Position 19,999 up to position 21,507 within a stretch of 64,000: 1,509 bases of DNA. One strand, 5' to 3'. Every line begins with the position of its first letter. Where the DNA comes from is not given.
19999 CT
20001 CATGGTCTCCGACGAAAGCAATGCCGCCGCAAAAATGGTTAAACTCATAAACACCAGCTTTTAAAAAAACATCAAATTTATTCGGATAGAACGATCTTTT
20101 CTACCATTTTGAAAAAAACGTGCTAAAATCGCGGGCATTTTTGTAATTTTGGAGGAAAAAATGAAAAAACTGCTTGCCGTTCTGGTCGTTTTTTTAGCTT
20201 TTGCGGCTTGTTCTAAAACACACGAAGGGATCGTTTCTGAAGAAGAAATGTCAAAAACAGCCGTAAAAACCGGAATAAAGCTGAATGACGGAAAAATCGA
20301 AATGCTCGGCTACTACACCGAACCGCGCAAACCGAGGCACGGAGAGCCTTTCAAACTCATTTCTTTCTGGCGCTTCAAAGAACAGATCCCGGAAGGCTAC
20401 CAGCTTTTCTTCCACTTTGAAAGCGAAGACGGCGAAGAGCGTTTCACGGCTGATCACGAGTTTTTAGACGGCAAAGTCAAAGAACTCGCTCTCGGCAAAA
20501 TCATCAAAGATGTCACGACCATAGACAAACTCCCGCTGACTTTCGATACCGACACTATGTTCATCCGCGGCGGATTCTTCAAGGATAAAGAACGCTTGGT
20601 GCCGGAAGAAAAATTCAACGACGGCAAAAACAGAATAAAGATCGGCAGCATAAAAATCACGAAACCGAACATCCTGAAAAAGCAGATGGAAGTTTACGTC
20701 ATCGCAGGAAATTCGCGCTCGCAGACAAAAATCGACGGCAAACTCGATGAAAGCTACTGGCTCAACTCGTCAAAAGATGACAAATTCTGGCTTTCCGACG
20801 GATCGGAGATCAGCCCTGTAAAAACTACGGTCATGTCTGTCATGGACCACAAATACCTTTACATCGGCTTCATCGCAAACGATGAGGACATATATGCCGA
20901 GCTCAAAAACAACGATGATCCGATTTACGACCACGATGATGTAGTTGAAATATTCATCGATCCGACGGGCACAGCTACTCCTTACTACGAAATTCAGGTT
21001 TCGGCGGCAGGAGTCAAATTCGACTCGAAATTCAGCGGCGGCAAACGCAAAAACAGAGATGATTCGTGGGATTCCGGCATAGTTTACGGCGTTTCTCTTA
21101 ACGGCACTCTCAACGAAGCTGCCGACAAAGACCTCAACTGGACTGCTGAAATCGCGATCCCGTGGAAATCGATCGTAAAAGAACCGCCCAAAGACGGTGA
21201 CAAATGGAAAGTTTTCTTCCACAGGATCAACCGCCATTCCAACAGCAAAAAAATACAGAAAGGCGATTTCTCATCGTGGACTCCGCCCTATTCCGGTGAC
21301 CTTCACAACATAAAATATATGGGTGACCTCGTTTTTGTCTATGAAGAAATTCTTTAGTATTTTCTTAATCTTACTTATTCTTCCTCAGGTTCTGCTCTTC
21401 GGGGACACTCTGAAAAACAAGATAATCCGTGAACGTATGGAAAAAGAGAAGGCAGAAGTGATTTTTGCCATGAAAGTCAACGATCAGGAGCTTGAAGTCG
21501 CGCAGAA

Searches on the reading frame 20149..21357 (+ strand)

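Call 66: search_protein_families(library=pfam, proteins=[window:20149-21357:+])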
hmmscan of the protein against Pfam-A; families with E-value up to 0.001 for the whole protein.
window:20149-21357:+ (402 aa): 2 families
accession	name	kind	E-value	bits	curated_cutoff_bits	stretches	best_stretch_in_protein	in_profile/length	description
PF06452.16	CBM9_1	-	9.3e-13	48.9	23.4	1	195-395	1-181/185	Carbohydrate family 9 binding domain-like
PF16011.10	CBM9_2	-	0.00017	21.8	25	1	237-394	42-197/199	Carbohydrate-binding family 9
